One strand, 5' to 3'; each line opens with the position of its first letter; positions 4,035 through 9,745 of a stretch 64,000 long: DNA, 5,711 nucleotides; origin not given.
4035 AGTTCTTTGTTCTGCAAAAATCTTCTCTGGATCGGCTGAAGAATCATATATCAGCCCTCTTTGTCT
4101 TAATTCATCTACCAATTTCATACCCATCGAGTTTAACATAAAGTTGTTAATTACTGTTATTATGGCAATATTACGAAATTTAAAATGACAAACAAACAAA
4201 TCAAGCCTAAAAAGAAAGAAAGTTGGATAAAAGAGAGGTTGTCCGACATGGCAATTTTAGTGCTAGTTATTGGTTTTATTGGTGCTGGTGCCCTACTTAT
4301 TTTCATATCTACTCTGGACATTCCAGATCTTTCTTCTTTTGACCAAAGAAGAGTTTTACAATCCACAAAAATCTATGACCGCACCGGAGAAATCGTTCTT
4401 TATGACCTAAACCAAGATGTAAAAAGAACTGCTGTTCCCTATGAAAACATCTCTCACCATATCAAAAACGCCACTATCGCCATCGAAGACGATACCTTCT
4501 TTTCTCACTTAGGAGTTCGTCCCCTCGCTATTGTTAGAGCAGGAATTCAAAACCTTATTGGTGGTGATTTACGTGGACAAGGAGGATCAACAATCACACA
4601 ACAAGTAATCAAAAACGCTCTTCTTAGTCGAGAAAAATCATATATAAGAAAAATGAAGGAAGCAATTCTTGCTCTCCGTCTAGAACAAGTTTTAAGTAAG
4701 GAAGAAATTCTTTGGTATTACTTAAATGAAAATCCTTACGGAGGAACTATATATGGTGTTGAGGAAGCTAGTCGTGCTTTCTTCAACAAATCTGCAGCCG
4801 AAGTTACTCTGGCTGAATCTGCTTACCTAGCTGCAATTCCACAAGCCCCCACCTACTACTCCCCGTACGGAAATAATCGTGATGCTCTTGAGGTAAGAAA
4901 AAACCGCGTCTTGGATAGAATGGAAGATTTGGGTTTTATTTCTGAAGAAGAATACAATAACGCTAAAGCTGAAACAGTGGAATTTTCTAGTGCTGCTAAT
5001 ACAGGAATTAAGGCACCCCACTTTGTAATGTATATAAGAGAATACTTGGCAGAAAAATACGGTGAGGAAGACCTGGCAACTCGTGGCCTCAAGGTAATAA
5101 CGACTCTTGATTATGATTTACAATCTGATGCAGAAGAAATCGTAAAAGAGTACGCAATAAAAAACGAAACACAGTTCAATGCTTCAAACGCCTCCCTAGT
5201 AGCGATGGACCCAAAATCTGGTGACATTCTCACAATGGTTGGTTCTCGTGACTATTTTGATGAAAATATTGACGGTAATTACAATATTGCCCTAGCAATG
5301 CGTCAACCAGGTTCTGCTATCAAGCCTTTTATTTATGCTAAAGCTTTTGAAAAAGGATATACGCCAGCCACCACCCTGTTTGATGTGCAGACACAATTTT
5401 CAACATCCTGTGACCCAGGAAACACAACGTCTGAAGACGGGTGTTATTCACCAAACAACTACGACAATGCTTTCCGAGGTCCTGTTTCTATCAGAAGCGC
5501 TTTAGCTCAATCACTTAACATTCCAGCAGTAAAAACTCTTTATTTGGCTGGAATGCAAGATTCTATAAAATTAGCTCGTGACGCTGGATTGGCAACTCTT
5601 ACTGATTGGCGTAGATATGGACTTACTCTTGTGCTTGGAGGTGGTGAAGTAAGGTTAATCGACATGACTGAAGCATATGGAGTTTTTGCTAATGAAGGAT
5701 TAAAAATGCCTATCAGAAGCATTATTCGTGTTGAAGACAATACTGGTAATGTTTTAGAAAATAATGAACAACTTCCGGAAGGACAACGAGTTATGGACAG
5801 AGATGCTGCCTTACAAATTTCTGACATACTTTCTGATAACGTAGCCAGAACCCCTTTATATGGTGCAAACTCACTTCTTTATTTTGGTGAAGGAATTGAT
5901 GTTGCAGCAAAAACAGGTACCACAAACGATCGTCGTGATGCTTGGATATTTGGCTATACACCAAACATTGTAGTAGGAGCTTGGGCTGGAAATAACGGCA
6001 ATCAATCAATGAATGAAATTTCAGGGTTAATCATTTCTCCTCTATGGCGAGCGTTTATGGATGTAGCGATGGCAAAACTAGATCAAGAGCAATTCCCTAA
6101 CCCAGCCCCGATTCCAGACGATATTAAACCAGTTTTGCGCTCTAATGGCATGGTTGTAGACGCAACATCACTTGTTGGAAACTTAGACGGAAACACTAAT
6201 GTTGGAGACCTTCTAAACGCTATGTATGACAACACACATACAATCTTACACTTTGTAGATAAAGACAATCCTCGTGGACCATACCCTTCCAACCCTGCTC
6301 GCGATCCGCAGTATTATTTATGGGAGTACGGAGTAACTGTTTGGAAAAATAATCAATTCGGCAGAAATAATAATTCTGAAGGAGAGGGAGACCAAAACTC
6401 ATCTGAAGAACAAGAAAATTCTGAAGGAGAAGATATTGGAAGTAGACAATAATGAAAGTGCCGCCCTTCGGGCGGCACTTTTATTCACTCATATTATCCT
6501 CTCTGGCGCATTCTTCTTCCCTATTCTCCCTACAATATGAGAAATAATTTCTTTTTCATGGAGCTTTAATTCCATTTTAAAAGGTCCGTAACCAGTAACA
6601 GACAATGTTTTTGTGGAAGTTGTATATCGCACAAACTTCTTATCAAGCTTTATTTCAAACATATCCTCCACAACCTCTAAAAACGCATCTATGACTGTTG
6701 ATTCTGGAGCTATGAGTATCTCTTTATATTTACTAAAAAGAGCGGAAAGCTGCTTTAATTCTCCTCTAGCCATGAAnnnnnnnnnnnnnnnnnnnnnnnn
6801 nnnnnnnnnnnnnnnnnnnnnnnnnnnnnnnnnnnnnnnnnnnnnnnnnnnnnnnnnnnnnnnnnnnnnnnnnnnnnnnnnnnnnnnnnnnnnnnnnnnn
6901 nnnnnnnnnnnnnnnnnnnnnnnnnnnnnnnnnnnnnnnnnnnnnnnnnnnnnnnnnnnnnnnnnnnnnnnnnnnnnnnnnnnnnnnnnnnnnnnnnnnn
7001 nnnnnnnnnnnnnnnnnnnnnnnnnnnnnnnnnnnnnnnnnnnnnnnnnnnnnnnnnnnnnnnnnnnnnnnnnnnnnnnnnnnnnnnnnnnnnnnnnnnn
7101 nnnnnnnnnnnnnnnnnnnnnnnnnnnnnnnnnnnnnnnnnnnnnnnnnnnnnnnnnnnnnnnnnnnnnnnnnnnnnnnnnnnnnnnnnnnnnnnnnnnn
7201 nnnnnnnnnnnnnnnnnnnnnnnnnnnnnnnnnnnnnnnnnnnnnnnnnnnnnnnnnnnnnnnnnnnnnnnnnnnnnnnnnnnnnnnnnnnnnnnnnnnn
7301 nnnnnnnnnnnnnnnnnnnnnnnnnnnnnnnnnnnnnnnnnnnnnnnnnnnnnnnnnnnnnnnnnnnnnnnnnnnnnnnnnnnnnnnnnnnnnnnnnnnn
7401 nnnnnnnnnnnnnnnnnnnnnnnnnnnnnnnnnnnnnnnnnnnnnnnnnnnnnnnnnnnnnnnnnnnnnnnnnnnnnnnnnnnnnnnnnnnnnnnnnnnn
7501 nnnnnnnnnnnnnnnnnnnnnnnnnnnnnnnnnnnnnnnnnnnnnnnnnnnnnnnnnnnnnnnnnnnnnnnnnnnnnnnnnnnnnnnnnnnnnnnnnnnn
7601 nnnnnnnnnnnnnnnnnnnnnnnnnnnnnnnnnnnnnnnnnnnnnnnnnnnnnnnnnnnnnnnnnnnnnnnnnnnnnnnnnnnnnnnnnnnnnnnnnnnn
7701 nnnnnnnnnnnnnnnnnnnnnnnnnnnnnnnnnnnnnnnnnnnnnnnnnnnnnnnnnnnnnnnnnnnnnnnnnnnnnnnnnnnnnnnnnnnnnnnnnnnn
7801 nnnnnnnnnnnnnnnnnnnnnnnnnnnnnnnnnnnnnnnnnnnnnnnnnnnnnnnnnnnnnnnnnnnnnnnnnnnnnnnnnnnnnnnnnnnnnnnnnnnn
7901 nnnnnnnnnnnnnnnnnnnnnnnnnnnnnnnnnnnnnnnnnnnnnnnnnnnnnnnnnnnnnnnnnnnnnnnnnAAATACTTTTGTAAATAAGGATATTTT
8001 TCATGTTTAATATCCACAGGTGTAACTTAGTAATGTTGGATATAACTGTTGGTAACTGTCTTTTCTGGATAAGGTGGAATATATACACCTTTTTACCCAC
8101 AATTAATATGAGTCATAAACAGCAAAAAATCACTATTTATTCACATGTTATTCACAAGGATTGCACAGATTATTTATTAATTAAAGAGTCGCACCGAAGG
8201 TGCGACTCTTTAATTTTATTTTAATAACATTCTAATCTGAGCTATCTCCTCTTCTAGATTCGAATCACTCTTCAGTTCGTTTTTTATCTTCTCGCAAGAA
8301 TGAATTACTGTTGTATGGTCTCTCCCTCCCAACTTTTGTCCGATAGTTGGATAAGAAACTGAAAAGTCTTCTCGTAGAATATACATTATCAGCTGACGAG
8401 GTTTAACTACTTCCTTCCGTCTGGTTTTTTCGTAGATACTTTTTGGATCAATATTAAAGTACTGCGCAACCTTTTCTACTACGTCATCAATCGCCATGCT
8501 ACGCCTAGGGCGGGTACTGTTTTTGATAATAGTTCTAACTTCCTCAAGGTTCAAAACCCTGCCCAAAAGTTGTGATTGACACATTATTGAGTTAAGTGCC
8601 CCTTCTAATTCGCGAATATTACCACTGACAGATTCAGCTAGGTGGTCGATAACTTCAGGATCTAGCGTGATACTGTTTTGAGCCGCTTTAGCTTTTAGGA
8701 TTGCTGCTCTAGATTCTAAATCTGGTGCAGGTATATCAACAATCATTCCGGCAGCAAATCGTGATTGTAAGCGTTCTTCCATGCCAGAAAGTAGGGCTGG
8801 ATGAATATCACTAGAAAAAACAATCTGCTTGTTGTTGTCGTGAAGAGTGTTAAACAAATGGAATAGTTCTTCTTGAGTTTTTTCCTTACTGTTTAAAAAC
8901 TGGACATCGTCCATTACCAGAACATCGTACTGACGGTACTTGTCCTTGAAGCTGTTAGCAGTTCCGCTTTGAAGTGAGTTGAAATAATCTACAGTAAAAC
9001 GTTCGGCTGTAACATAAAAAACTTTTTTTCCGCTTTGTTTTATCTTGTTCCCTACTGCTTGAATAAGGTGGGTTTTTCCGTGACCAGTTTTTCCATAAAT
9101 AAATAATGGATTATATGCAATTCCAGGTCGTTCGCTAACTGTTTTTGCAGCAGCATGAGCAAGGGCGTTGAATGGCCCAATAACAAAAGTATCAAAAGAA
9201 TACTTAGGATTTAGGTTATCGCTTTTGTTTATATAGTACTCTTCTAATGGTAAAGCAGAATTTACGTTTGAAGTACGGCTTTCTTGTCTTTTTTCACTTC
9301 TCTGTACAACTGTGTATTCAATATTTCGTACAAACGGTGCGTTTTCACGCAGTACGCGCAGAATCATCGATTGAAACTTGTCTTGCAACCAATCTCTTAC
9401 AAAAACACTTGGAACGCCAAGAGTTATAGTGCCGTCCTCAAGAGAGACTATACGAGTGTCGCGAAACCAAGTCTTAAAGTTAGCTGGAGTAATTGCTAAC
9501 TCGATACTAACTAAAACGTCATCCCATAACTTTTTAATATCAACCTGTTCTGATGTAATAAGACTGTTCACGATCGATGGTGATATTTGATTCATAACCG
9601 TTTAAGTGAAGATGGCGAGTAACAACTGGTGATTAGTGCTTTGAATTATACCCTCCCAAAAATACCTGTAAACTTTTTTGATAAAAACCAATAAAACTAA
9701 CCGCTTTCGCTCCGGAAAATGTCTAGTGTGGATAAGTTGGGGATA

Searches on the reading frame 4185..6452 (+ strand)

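Call 80: search_protein_families(library=pfam, proteins=[window:4185-6452:+], max_evalue=0.00001)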
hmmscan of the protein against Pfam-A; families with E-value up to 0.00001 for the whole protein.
window:4185-6452:+ (755 aa): 2 families
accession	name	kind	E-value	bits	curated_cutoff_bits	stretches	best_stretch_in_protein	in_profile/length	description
PF00912.28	Transgly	-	9.1e-58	195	27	1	73-246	6-177/178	Transglycosylase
PF00905.27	Transpeptidase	-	1.7e-19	70.6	22.1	1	337-593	2-266/299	Penicillin binding protein transpeptidase domain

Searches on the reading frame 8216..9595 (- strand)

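Call 80: search_protein_families(library=pfam, proteins=[window:8216-9595:-], max_evalue=0.00001)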
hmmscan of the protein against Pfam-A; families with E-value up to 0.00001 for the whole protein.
window:8216-9595:- (459 aa): 7 families
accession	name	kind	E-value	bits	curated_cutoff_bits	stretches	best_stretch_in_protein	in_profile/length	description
PF00308.24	Bac_DnaA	-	7.3e-64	215.3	23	1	128-287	1-162/162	Bacterial DnaA ATPAse domain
PF08299.17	Bac_DnaA_C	-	1.9e-26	92.3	31.5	1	369-437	1-69/69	Bacterial dnaA protein helix-turn-helix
PF11638.13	DnaA_N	-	2.3e-15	56.5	24.6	1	22-83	2-64/65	DnaA N-terminal domain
PF01695.23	IstB_IS21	-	6.3e-11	42.7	24.1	1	164-261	95-192/238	IstB-like ATP binding protein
PF00004.35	AAA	-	8.3e-07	30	21.2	1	165-259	2-103/131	ATPase family associated with various cellular activities (AAA)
PF01637.24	ATPase_2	-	3.9e-06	27.3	33.2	0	161-259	20-113/225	ATPase domain predominantly from Archaea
PF00910.28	RNA_helicase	-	9.2e-06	26.5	21.5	0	165-256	2-79/105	RNA helicase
